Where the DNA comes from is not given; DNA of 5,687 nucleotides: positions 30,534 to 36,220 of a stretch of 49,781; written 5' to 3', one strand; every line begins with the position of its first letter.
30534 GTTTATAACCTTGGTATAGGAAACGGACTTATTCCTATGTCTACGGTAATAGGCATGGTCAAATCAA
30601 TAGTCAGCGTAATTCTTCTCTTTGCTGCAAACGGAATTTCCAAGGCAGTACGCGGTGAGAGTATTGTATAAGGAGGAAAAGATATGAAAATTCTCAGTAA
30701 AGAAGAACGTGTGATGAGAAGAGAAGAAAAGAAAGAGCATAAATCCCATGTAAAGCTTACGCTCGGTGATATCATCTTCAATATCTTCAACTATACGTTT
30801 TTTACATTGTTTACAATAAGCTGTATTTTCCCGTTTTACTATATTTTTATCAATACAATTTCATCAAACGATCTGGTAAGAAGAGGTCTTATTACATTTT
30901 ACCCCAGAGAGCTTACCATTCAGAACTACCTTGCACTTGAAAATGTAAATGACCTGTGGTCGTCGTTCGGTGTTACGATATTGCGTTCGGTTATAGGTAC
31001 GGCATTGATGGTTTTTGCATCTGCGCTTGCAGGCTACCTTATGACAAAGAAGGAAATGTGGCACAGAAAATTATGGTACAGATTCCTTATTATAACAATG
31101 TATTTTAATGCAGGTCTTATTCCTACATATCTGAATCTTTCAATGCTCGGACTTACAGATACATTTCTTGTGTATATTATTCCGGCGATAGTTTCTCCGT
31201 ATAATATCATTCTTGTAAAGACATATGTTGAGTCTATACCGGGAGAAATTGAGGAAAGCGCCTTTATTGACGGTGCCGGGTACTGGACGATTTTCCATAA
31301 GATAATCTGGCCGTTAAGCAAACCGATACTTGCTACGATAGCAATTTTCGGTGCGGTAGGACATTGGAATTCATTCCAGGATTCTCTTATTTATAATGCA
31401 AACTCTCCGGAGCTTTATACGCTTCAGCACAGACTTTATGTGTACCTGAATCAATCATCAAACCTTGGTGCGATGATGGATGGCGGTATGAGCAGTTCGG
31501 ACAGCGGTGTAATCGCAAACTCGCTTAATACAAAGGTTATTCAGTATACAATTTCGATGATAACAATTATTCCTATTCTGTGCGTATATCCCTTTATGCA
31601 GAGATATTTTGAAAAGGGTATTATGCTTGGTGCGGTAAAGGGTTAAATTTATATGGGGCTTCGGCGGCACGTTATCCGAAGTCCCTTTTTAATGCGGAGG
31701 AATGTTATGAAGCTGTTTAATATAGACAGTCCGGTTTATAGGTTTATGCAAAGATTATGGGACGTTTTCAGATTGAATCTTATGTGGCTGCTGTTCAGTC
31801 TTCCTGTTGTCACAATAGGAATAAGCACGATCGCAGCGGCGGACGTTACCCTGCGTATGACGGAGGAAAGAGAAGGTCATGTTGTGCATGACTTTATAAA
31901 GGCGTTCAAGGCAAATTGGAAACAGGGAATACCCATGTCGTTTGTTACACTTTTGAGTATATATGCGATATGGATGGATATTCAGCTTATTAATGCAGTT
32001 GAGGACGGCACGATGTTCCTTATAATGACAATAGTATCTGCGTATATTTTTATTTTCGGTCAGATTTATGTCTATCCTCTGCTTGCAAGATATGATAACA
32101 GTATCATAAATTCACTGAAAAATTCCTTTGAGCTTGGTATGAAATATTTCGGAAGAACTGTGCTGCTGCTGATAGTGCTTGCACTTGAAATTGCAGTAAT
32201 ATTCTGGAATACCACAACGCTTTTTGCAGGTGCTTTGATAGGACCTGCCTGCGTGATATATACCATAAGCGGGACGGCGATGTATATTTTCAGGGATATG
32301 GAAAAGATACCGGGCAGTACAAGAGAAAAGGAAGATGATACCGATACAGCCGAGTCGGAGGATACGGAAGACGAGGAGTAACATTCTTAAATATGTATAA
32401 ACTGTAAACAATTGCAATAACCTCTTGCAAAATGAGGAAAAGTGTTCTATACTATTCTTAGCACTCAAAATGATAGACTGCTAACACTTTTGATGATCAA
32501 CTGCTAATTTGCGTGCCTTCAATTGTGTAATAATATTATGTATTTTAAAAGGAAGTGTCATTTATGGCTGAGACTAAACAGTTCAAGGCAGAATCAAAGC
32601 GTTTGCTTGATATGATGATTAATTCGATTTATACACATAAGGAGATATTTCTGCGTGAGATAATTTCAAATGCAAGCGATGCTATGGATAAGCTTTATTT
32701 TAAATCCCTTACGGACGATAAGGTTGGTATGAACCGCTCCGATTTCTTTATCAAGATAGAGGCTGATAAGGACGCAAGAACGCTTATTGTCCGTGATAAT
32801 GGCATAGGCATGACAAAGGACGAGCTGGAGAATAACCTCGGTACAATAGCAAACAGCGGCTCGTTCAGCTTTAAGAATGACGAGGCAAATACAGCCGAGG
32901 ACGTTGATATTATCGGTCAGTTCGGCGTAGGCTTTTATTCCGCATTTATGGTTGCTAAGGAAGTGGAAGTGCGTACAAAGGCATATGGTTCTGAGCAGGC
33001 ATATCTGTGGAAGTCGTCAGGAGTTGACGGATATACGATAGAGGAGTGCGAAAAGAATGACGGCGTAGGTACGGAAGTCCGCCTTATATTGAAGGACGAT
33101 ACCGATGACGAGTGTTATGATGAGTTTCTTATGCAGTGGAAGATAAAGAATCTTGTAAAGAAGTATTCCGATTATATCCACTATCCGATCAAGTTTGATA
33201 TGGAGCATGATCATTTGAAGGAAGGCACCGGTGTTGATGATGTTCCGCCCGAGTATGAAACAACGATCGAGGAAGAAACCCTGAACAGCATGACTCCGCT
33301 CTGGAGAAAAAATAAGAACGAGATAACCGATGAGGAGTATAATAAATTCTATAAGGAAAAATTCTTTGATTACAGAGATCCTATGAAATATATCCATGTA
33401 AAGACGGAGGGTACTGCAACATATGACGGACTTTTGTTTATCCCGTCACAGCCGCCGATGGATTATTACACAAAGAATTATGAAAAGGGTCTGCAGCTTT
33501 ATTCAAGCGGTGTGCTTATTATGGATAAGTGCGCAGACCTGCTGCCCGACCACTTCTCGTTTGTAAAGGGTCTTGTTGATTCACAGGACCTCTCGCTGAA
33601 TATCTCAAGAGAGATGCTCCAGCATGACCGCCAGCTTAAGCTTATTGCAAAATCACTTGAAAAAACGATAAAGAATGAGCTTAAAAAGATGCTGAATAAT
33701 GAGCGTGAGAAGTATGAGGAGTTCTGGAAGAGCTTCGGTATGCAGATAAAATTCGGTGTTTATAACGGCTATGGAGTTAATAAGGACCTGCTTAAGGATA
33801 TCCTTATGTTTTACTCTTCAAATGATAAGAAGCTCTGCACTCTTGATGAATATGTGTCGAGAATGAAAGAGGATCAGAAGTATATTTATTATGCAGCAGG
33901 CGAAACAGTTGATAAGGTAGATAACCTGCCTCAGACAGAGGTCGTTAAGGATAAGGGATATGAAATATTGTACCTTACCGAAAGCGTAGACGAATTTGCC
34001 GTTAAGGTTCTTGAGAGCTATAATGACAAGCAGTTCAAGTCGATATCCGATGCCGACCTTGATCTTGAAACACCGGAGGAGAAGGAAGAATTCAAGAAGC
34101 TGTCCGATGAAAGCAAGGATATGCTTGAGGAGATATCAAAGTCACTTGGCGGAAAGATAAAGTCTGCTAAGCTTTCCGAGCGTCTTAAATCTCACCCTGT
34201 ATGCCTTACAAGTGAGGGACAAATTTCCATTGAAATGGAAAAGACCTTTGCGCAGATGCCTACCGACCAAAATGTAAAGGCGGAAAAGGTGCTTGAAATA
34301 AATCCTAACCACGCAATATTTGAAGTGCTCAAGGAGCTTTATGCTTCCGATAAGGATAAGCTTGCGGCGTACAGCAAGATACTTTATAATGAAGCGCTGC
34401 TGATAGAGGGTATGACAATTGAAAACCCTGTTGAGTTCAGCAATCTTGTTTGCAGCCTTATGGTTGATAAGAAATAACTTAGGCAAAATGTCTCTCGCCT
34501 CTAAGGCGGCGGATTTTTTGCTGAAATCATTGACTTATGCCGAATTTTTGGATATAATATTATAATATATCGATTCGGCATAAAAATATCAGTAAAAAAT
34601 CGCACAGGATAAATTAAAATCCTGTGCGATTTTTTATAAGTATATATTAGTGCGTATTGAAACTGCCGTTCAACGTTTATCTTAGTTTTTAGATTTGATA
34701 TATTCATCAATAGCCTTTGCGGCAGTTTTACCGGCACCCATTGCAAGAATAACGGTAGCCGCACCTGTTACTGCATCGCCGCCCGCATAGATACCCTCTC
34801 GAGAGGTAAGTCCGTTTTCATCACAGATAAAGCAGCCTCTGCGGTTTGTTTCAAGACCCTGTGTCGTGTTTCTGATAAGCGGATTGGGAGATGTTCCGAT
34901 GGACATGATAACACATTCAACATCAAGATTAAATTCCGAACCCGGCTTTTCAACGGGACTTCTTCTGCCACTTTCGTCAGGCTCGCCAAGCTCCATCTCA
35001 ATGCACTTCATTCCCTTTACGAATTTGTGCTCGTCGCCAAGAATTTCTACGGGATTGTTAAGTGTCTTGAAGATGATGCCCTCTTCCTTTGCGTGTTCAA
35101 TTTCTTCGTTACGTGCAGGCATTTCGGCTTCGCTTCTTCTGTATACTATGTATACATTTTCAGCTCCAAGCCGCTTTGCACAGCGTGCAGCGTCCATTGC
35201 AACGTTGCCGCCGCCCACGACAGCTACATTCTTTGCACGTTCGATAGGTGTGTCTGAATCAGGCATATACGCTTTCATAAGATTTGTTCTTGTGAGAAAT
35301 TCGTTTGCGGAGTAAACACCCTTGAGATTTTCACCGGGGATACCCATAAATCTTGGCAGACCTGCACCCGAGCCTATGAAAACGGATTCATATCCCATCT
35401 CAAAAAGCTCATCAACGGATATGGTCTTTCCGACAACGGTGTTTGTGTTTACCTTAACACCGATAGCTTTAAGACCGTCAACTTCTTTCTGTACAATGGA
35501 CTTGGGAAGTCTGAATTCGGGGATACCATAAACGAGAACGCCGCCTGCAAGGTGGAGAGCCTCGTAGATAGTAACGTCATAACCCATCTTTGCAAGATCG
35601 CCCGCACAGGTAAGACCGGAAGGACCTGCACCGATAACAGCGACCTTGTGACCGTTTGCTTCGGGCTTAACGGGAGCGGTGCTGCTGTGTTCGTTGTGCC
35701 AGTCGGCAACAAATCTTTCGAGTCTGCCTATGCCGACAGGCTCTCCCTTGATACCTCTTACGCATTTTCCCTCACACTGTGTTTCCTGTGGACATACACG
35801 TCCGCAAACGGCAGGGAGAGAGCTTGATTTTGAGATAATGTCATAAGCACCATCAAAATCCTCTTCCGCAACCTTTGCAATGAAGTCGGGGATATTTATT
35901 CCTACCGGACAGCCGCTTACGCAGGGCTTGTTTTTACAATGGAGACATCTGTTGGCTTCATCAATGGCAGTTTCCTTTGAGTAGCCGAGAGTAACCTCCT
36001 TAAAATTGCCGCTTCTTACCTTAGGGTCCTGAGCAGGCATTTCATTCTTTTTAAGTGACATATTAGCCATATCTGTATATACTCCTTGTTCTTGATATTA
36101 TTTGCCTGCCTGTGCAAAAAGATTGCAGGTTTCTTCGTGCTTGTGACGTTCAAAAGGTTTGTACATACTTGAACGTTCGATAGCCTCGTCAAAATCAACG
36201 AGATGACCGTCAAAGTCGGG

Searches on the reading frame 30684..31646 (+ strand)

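Call 41: search_protein_families(library=pfam, proteins=[window:30684-31646:+], max_evalue=0.00001)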
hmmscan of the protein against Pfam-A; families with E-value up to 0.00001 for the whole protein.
window:30684-31646:+ (320 aa): 1 family
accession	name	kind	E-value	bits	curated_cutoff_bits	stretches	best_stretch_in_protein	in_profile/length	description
PF00528.27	BPD_transp_1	-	2.3e-09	37.7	26.4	1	115-311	3-180/184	Binding-protein-dependent transport system inner membrane component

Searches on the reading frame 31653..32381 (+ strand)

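Call 41: search_protein_families(library=pfam, proteins=[window:31653-32381:+], max_evalue=0.00001)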
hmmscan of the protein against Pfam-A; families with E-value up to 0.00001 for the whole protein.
window:31653-32381:+ (242 aa): 1 family
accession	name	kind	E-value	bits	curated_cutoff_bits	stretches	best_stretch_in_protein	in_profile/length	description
PF04854.19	DUF624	-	4.3e-12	46.5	24.2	1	40-109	3-76/77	Protein of unknown function, DUF624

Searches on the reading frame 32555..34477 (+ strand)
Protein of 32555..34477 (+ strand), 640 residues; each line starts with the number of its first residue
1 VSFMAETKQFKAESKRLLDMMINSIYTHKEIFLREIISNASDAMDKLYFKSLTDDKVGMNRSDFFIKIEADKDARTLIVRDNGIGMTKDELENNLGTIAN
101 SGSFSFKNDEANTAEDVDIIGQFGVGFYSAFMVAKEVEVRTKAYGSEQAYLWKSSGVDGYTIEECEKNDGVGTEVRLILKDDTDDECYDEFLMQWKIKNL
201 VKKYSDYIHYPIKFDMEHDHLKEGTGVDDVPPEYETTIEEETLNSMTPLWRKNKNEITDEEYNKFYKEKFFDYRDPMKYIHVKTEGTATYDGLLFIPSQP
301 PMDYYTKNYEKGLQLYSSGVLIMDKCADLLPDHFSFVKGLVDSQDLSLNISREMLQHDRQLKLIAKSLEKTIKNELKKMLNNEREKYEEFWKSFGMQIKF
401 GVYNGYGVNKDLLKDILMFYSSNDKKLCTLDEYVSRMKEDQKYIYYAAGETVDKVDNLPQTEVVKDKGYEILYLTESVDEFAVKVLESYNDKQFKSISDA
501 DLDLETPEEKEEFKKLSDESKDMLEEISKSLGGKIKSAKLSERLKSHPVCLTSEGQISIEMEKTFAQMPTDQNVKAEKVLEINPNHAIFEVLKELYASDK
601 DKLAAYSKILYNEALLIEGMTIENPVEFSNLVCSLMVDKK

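Call 24: search_protein_families(library=pfam, proteins=[window:32555-34477:+])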
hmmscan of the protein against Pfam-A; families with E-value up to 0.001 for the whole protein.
window:32555-34477:+ (640 aa): 3 families
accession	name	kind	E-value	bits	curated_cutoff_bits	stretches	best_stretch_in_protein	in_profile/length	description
PF00183.23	HSP90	-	1.1e-113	381.4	24.4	2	235-636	74-486/518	Hsp90 protein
PF13589.12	HATPase_c_3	-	1.7e-11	44.7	25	1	31-154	5-105/137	Histidine kinase-, DNA gyrase B-, and HSP90-like ATPase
PF02518.31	HATPase_c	-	7.9e-07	29.9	26.4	1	30-180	3-108/111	Histidine kinase-, DNA gyrase B-, and HSP90-like ATPase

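Call 51: find_encoding_contigs(protein=window:32555-34477:+, flank=1500, max_places=10)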
Protein window:32555-34477:+ (640 aa): no gene with exactly this product is on record in the collection.

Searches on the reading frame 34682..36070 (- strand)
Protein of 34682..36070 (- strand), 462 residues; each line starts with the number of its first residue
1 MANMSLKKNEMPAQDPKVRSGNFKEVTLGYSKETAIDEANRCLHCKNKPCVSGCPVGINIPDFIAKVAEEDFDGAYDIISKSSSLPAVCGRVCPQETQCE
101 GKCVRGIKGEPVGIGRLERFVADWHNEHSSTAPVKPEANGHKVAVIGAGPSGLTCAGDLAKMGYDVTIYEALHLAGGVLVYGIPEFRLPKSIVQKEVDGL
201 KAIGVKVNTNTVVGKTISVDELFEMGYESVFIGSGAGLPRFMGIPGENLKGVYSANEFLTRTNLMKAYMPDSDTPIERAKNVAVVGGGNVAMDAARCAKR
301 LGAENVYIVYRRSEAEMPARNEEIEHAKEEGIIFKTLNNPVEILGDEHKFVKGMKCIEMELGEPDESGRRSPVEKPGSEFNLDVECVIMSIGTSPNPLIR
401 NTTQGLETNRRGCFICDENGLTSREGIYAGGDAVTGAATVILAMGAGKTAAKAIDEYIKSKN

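Call 24: search_protein_families(library=pfam, proteins=[window:34682-36070:-])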
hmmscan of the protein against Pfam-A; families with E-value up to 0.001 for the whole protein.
window:34682-36070:- (462 aa): 13 families
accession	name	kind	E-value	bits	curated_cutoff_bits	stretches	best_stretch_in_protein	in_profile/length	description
PF14691.11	Fer4_20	-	1.8e-45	153.8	25.8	1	20-128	2-111/113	Dihydroprymidine dehydrogenase domain II, 4Fe-4S cluster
PF07992.20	Pyr_redox_2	-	4.4e-39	135.1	26.1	1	142-447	2-291/291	Pyridine nucleotide-disulphide oxidoreductase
PF00070.33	Pyr_redox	-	6.2e-14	52.7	22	2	281-353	1-76/82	Pyridine nucleotide-disulphide oxidoreductase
PF13738.12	Pyr_redox_3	-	3.2e-09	36.9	30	1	277-317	162-201/305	Pyridine nucleotide-disulphide oxidoreductase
PF01262.27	AlaDh_PNT_C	-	4.4e-07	30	23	1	253-313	3-61/214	Alanine dehydrogenase/PNT, C-terminal domain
PF13450.12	NAD_binding_8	-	1.8e-06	28.6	21.9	1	145-177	1-33/68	NAD(P)-binding Rossmann-like domain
PF12831.13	FAD_oxidored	-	4.8e-06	26.6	27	1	143-182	2-41/416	FAD dependent oxidoreductase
PF01946.23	Thi4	-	5.3e-06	26.3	26.2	1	142-208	19-85/235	Thi4 family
PF02826.25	2-Hacid_dh_C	-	1.5e-05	24.9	25.1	0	124-171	23-67/178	D-isomer specific 2-hydroxyacid dehydrogenase, NAD binding domain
PF01266.30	DAO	-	5.1e-05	23.4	27.9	1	142-175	1-35/353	FAD dependent oxidoreductase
PF01134.28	GIDA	-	7.2e-05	22.4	22.1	0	142-209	1-68/391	Glucose inhibited division protein A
PF03486.20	HI0933_like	-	9e-05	22.5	50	1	142-173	2-33/244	HI0933-like protein Rossmann domain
PF01494.25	FAD_binding_3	-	0.0004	20.1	22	0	142-171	3-32/349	FAD binding domain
